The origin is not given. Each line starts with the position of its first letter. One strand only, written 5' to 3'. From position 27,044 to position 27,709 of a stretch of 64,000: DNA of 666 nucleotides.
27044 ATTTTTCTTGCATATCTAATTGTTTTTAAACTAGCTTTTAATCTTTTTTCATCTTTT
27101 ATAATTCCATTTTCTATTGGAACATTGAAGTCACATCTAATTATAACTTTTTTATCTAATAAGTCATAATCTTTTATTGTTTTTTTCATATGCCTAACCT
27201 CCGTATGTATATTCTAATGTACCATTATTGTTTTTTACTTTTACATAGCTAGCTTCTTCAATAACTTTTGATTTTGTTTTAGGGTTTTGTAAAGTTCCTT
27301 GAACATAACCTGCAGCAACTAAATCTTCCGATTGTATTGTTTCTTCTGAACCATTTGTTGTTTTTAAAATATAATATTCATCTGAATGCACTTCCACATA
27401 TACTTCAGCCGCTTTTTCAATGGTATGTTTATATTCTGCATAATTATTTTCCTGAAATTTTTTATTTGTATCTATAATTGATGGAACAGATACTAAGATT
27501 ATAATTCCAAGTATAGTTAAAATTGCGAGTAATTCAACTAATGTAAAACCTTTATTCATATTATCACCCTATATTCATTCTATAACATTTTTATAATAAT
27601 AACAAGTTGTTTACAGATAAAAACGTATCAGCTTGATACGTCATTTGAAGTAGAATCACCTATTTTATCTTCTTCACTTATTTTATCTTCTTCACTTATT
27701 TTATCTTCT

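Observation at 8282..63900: Dispersed repertoire of type IV pilin-like genes embedded among core genes, with no assembly machinery in 64 kb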

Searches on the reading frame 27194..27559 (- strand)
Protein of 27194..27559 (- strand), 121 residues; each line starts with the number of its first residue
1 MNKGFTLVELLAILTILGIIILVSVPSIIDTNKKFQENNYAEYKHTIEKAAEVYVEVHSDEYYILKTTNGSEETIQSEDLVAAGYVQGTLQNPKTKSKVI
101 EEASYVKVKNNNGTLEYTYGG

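Call 9: search_protein_families(library=pfam, proteins=[window:27194-27559:-], max_evalue=0.1)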
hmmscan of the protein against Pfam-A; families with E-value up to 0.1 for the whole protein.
window:27194-27559:- (121 aa): 2 families
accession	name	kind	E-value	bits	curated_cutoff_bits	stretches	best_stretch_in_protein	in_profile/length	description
PF07963.17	N_methyl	-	2.2e-05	24.3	21.2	1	2-23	4-25/27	Prokaryotic N-terminal methylation motif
PF14244.12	Retrotran_gag_3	-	0.064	13.5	24.1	0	83-94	37-48/48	gag-polypeptide of LTR copia-type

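Call 10: search_protein_families(library=ncbifam, proteins=[window:27194-27559:-], max_evalue=0.1)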
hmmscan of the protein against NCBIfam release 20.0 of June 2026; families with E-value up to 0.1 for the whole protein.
window:27194-27559:- (121 aa): 12 families
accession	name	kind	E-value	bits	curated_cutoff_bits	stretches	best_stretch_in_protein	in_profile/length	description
NF040999.1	pilin_ComGC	equivalog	4.6e-10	39.5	75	1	3-58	2-57/84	competence type IV pilus major pilin ComGC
TIGR01710.1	typeII_sec_gspG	equivalog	5.4e-06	26.5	88.85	1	3-54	1-52/134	type II secretion system major pseudopilin GspG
NF041013.1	T4P_ComGE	equivalog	0.00044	20.3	49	1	2-39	3-40/83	competence type IV pilus minor pilin ComGE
NF041002.1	pilin_ComGF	equivalog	0.00048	20.4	80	1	2-54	1-56/139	competence type IV pilus minor pilin ComGF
NF041775.1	typeIV_PilA_Myxo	equivalog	0.00056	19.9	400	1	2-34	10-42/214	type IV pilin protein PilA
TIGR01708.2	typeII_sec_gspH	equivalog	0.00069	19.7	80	1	3-100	2-103/169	type II secretion system minor pseudopilin GspH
TIGR02532.1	IV_pilin_GFxxxE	domain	0.0013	18.5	16.3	1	3-23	2-22/24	prepilin-type N-terminal cleavage/methylation domain-containing protein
TIGR02599.1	TIGR02599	subfamily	0.0016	17.8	256.5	1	4-38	1-35/361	Verru_Chthon cassette protein C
NF040982.1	ComGD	equivalog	0.0059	17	70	1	2-38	1-37/139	competence type IV pilus minor pilin ComGD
NF007862.0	PRK10574.1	equivalog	0.025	14.7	138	1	2-29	4-31/145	prepilin peptidase-dependent pilin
TIGR01707.1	gspI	equivalog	0.051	14.1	44.35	1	4-43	1-43/101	type II secretion system minor pseudopilin GspI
NF008641.0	PRK11633.1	equivalog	0.063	13.7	150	1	13-98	14-98/228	cell division protein DedD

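Call 28: search_solved_structures(query=window:27194-27559:-, max_evalue=1)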
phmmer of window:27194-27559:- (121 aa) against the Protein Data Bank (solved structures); distinct sequences matched with E-value up to 1: 15.
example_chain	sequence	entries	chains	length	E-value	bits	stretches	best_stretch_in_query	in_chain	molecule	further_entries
9egp_A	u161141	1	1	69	0.00033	23.9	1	2-52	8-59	Geopilin domain 1 protein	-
7tgg_A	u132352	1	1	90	0.006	19.9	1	2-30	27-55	Geopilin domain 1 protein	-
8qqj_J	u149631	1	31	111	0.018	18.4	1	5-39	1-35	Type IV narrow pilus major component PilA5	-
6xxe_A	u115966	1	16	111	0.019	18.3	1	5-39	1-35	Uncharacterized protein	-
6xxd_A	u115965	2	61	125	0.027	17.8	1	5-58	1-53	PilA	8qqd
9lab_B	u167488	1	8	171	0.047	17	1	3-32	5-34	MSHA major pilin subunit MshA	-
8pfb_G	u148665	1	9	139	0.069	16.5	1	5-60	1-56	Type IV pilin PilE1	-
5wda_A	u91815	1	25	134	0.14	15.5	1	5-55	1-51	General secretion pathway protein G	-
9laa_A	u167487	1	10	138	0.19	15.1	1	3-28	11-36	Type IV pilin protein PilA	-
2m7g_A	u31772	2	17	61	0.27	14.6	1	5-31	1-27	Geopilin domain 1 protein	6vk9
8u0k_A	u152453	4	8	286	0.37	14.2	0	36-71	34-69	Isopentenyl phosphate kinase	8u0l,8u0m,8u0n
8tj2_C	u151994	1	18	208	0.43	13.9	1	5-36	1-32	Type IV major pilin protein PilA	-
5kua_A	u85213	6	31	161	0.71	13.2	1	5-39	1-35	pilin | Neisseria meningitidis PilE variant SB-GATDH | Neisseria meningitidis PilE, SB-DATDH variant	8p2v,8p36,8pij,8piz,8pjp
1ay2_A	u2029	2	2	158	0.85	13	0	5-37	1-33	TYPE 4 PILIN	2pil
8p3b_A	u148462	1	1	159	0.87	13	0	5-37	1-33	Fimbrial protein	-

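Call 38: find_homologous_proteins(query=window:27194-27559:-, max_evalue=0.001)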
Query window:27194-27559:- (121 aa): 53 proteins with E <= 0.001 among 79 candidates.
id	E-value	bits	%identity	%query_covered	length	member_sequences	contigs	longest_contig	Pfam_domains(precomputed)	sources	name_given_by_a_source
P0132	4.5e-67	241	97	100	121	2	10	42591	-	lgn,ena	-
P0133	8.4e-54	198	77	98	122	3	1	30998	-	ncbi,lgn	-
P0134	4.6e-53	196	78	98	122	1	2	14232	PF07963.18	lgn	-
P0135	7.1e-53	195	76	98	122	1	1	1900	-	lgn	-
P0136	1.9e-52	194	77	98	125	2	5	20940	-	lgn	-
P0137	5.0e-43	163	69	98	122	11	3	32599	PF07963.18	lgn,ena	-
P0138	1.7e-41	158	67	98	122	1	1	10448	-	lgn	-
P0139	3.4e-41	158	66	98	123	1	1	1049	-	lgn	-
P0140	5.3e-40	154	66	98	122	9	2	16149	-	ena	-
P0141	2.2e-37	145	65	98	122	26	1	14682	-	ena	-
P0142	4.5e-29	119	55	98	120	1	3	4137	-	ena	-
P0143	2.4e-28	116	53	98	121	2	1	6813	-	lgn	-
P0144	4.7e-21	93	52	99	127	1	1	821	-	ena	-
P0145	6.3e-21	92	47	100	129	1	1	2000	PF07963.18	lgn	-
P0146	3.2e-20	90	43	98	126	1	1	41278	-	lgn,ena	-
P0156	9.7e-18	82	41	90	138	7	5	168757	PF07963.18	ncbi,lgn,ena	-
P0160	7.1e-17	79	42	98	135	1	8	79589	PF07963.18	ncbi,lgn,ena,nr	ncbi:MAG: prepilin-type N-terminal cleavage/methylation domain-containing protein [Bacilli bacterium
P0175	2.9e-8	52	41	83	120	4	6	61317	PF07963.18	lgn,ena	-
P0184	7.0e-4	37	39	52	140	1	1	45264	PF07963.18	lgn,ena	-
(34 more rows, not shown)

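Call 39: find_encoding_contigs(protein=P0156, flank=10000, max_places=2)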
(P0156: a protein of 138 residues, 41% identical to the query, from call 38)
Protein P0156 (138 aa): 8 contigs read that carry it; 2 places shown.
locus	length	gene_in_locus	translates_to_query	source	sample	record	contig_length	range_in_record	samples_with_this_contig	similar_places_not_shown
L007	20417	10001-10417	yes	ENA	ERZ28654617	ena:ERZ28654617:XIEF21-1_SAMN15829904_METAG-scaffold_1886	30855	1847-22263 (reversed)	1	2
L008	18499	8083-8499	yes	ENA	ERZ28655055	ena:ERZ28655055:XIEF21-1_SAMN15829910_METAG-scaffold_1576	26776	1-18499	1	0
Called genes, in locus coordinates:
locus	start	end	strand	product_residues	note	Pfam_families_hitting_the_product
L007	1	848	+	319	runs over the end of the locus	PF00551:Formyl_trans_N, PF02911:Formyl_trans_C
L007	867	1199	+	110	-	-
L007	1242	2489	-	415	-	-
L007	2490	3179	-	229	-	PF04203:Sortase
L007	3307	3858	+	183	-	PF01330:RuvA_N, PF14520:HHH_5, PF07499:RuvA_C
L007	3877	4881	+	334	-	PF05496:RuvB_N, PF13173:AAA_14 (weak), PF00004:AAA, PF07728:AAA_5 (weak), PF17864:AAA_lid_4, PF05491:WHD_RuvB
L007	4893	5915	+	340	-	PF02547:Queuosine_synth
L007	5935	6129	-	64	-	PF27070:HTH_Rpn_C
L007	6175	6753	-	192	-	PF00574:CLP_protease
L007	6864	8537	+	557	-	PF00485:PRK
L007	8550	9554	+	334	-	PF00044:Gp_dh_N, PF02800:Gp_dh_C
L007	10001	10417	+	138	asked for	PF07963:N_methyl (weak)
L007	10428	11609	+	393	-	PF00162:PGK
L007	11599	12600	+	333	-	PF03706:LPG_synthase_TM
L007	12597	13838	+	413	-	PF13477:Glyco_trans_4_2 (faint), PF13439:Glyco_transf_4, PF13579:Glyco_trans_4_4, PF00534:Glycos_transf_1, PF13692:Glyco_trans_1_4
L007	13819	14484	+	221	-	PF00121:TIM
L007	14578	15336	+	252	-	PF00072:Response_reg, PF08769:Spo0A_C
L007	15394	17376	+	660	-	PF09479:Flg_new, PF14200:RicinB_lectin_2, PF00652:Ricin_B_lectin, PF14200:RicinB_lectin_2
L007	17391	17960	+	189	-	-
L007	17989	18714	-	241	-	PF13353:Fer4_12, PF04055:Radical_SAM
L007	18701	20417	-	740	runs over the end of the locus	PF02901:PFL-like, PF01228:Gly_radical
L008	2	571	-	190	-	?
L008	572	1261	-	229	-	PF04203:Sortase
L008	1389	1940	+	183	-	PF01330:RuvA_N, PF14520:HHH_5, PF07499:RuvA_C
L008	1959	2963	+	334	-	PF05496:RuvB_N, PF13173:AAA_14 (weak), PF00004:AAA, PF07728:AAA_5 (faint), PF17864:AAA_lid_4, PF05491:WHD_RuvB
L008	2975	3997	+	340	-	PF02547:Queuosine_synth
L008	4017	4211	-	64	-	PF27070:HTH_Rpn_C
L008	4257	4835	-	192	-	PF00574:CLP_protease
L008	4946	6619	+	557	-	PF00485:PRK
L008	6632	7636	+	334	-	PF00044:Gp_dh_N, PF02800:Gp_dh_C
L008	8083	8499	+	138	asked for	PF07963:N_methyl (weak)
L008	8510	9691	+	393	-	PF00162:PGK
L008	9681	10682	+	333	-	PF03706:LPG_synthase_TM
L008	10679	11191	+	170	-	PF13477:Glyco_trans_4_2 (weak), PF13439:Glyco_transf_4, PF13579:Glyco_trans_4_4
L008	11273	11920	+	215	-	PF00534:Glycos_transf_1, PF13692:Glyco_trans_1_4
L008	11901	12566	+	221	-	PF00121:TIM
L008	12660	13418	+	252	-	PF00072:Response_reg, PF08769:Spo0A_C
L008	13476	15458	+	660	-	PF09479:Flg_new, PF14200:RicinB_lectin_2, PF00652:Ricin_B_lectin, PF14200:RicinB_lectin_2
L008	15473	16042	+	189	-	-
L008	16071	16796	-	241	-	PF13353:Fer4_12, PF04055:Radical_SAM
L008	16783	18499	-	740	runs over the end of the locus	PF02901:PFL-like, PF01228:Gly_radical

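Call 40: find_encoding_contigs(protein=P0160, flank=10000, max_places=2)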
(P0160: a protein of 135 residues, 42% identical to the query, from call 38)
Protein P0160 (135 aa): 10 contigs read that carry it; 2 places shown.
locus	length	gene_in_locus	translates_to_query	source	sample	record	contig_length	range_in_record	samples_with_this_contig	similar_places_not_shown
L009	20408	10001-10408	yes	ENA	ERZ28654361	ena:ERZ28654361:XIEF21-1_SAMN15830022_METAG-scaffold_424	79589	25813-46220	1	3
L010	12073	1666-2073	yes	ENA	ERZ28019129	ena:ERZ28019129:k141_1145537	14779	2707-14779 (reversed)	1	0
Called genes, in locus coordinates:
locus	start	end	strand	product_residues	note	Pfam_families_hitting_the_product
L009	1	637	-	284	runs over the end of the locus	PF12784:PDDEXK_2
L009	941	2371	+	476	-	-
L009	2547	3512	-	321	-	-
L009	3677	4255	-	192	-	PF00574:CLP_protease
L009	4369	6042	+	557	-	PF00485:PRK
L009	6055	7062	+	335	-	PF00044:Gp_dh_N, PF02800:Gp_dh_C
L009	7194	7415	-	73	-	-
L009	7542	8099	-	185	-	PF04383:KilA-N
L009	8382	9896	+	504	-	PF19789:DUF6273 (faint)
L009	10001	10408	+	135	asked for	PF07963:N_methyl (weak)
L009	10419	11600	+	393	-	PF00162:PGK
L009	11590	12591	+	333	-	PF03706:LPG_synthase_TM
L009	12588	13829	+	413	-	PF13439:Glyco_transf_4, PF13579:Glyco_trans_4_4, PF00534:Glycos_transf_1, PF13692:Glyco_trans_1_4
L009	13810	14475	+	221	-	PF00121:TIM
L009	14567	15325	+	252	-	PF00072:Response_reg, PF08769:Spo0A_C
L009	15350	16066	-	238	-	PF13353:Fer4_12, PF04055:Radical_SAM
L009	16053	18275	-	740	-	PF02901:PFL-like, PF01228:Gly_radical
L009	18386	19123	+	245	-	-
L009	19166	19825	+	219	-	-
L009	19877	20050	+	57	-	PF00768:Peptidase_S11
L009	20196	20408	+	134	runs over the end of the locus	PF00293:NUDIX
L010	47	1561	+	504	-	PF19789:DUF6273 (faint)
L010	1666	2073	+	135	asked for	PF07963:N_methyl (weak)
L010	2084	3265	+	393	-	PF00162:PGK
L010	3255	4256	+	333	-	PF03706:LPG_synthase_TM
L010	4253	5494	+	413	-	PF13439:Glyco_transf_4, PF13579:Glyco_trans_4_4, PF00534:Glycos_transf_1, PF13692:Glyco_trans_1_4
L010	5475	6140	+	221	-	PF00121:TIM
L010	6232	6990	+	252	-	PF00072:Response_reg, PF08769:Spo0A_C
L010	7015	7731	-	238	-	PF13353:Fer4_12, PF04055:Radical_SAM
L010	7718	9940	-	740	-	PF02901:PFL-like, PF01228:Gly_radical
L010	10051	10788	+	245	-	-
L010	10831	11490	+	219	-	-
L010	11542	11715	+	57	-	PF00768:Peptidase_S11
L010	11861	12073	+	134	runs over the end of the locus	PF00293:NUDIX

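Call 41: find_encoding_contigs(protein=P0137, flank=10000, max_places=2)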
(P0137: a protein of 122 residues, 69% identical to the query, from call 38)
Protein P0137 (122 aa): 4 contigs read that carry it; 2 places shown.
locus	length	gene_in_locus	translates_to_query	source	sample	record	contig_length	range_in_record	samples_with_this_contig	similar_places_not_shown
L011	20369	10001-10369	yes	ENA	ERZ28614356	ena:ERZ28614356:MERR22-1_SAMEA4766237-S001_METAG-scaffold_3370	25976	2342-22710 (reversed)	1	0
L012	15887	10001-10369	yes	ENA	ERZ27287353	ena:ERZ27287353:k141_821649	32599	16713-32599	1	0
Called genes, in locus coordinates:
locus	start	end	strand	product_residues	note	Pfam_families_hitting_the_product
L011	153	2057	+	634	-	PF13229:Beta_helix (faint), PF06458:MucBP, PF18877:SSSPR-51 (faint), PF06458:MucBP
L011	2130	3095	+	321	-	PF04203:Sortase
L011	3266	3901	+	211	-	PF06940:DUF1287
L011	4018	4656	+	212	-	PF06541:ABC_trans_CmpB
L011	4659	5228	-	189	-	PF00574:CLP_protease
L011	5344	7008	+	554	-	PF00485:PRK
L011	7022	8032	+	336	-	PF00044:Gp_dh_N, PF02800:Gp_dh_C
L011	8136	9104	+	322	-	PF00535:Glycos_transf_2, PF10111:Glyco_tranf_2_2, PF13641:Glyco_tranf_2_3 (weak)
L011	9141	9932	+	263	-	PF13240:Zn_Ribbon_1 (weak), PF03793:PASTA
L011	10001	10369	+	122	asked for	PF07963:N_methyl (faint)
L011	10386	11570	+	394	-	PF00162:PGK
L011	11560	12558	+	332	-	PF03706:LPG_synthase_TM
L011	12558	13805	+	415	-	PF13439:Glyco_transf_4, PF13579:Glyco_trans_4_4, PF00534:Glycos_transf_1, PF13692:Glyco_trans_1_4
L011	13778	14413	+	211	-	PF00121:TIM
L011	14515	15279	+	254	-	PF00072:Response_reg, PF08769:Spo0A_C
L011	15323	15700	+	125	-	PF07963:N_methyl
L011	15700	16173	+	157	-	PF07963:N_methyl (weak)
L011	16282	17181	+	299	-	-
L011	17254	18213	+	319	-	PF01368:DHH, PF02272:DHHA1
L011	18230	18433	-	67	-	-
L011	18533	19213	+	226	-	-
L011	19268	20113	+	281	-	PF01522:Polysacc_deac_1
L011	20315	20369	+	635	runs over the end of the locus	PF02518:HATPase_c, PF00204:DNA_gyraseB, PF01751:Toprim, PF00986:DNA_gyraseB_C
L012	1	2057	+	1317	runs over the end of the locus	PF18877:SSSPR-51 (faint), PF06458:MucBP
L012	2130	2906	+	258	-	PF04203:Sortase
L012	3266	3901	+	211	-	PF06940:DUF1287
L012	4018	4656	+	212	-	PF06541:ABC_trans_CmpB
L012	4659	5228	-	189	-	PF00574:CLP_protease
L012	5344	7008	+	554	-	PF00485:PRK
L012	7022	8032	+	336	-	PF00044:Gp_dh_N, PF02800:Gp_dh_C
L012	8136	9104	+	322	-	PF00535:Glycos_transf_2, PF10111:Glyco_tranf_2_2, PF13641:Glyco_tranf_2_3 (weak)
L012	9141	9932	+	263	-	PF13240:Zn_Ribbon_1 (weak), PF03793:PASTA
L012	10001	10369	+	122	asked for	PF07963:N_methyl (faint)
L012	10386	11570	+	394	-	PF00162:PGK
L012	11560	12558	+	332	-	PF03706:LPG_synthase_TM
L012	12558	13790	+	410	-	PF13439:Glyco_transf_4, PF13579:Glyco_trans_4_4, PF00534:Glycos_transf_1, PF13692:Glyco_trans_1_4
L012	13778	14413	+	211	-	PF00121:TIM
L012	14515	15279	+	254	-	PF00072:Response_reg, PF08769:Spo0A_C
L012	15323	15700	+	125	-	PF07963:N_methyl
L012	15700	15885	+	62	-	?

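Call 49: find_encoding_contigs(protein=P0175, flank=10000, max_places=2)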
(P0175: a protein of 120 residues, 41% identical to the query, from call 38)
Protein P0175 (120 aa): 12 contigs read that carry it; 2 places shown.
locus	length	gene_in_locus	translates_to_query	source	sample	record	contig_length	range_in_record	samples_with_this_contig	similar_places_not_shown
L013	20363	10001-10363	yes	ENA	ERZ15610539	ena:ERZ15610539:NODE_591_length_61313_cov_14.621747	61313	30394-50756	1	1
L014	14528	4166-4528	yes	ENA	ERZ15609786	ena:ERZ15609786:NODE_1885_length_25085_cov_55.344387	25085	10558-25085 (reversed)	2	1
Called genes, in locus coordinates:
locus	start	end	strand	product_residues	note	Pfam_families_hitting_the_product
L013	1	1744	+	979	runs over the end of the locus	PF02463:SMC_N, PF13175:AAA_15, PF13304:AAA_21, PF13476:AAA_23, PF06470:SMC_hinge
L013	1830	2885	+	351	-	-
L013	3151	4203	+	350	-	-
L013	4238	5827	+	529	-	PF00005:ABC_tran, PF13304:AAA_21 (faint), PF12848:ABC_tran_Xtn, PF00005:ABC_tran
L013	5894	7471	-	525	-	PF05935:Arylsulfotrans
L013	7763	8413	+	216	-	-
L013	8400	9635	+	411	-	PF03952:Enolase_N, PF00113:Enolase_C, PF13378:MR_MLE_C (weak), PF07476:MAAL_C (weak)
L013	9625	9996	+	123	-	PF07963:N_methyl (weak)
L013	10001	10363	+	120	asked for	PF07963:N_methyl (weak)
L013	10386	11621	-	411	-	PF00375:SDF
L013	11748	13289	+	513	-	PF08238:Sel1 (faint), PF00515:TPR_1 (faint)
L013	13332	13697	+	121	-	PF07963:N_methyl (weak)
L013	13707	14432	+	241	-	PF22435:MRM3-like_sub_bind, PF00588:SpoU_methylase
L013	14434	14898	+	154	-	PF01782:RimM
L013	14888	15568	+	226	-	PF01746:tRNA_m1G_MT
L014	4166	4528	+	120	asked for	PF07963:N_methyl (weak)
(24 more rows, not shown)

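Call 50: find_encoding_contigs(protein=P0184, flank=10000, max_places=2)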
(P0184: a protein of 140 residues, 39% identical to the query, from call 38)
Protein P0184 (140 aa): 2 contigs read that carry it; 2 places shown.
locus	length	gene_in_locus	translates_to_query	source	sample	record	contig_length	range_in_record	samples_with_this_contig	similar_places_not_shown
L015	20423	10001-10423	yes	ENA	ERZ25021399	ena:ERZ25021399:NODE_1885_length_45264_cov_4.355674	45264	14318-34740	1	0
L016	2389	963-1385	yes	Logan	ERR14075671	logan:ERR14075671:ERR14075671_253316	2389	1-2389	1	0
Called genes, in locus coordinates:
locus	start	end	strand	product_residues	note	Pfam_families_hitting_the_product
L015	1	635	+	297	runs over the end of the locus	PF01479:S4 (weak), PF00849:PseudoU_synth_2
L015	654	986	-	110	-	-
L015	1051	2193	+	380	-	PF01694:Rhomboid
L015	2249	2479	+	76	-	-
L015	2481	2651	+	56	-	-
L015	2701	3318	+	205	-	PF01464:SLT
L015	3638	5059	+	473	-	PF09479:Flg_new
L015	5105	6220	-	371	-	-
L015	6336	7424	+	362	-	PF11258:DUF3048, PF17479:DUF3048_C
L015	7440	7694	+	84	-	-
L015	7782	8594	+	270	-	PF19293:CdaA_N, PF02457:DAC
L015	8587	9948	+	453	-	PF07949:YbbR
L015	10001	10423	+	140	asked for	PF07963:N_methyl (weak)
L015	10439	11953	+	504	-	PF01676:Metalloenzyme, PF00245:Alk_phosphatase (faint), PF06415:iPGM_N, PF01663:Phosphodiest (weak)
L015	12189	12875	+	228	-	PF00899:ThiF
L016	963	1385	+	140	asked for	PF07963:N_methyl (weak)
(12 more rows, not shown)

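Call 73: search_protein_families(library=ncbifam, proteins=[L009:8382-9896:+], max_evalue=0.1)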
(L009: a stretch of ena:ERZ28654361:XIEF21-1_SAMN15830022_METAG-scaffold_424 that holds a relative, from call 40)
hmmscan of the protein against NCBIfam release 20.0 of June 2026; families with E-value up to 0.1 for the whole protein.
L009:8382-9896:+ (504 aa): 0 families

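Call 74: search_protein_families(library=pfam, proteins=[L009:8382-9896:+, L007:15394-17376:+], max_evalue=0.01)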
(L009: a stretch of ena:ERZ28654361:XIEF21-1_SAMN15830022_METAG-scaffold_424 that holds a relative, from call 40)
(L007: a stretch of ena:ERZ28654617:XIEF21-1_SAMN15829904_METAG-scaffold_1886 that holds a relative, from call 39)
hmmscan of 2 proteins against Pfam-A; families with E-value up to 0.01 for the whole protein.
L009:8382-9896:+ (504 aa): 1 family
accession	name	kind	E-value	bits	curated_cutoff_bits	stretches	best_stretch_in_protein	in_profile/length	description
PF19789.6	DUF6273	-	2e-06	28.2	23.5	1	341-485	34-172/172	Domain of unknown function (DUF6273)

L007:15394-17376:+ (660 aa): 4 families
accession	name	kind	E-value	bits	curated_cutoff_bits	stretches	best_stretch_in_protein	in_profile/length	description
PF14200.12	RicinB_lectin_2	-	2e-24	86.5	25.6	3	294-364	11-79/89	Ricin-type beta-trefoil lectin domain-like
PF00652.28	Ricin_B_lectin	-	6.5e-18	65.6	29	1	297-435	2-126/126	Ricin-type beta-trefoil lectin domain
PF09479.16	Flg_new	-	2.6e-14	53.5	27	1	220-292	1-65/65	Listeria-Bacteroides repeat domain (List_Bact_rpt)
PF07963.17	N_methyl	-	0.00035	20.5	21.2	1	4-28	2-26/27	Prokaryotic N-terminal methylation motif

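Call 79: predict_structure(alignment_id=A2)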
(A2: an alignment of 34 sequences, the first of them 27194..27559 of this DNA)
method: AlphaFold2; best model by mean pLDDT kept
length: 121 residues; sequences in the alignment: 34
mean_pLDDT: 84.7   pTM: 0.68
mean pLDDT of the five models: 84.7, 82.9, 80.8, 77.3, 77.3
residues with pLDDT >= 90: 51; 70-90: 53; 50-70: 16; < 50: 1
segments of 3 or more residues with pLDDT < 50: none
pLDDT, mean of each block of 10 residues (from residue 1): 67 76 66 81 93 90 89 93 90 89 92 91 76
secondary structure, 60 per line:
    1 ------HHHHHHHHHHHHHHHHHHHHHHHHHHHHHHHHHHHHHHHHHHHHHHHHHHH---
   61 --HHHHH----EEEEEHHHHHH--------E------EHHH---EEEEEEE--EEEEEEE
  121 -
elements in order: H7-57 H63-67 E72-76 H77-82 E105-111 E114-120
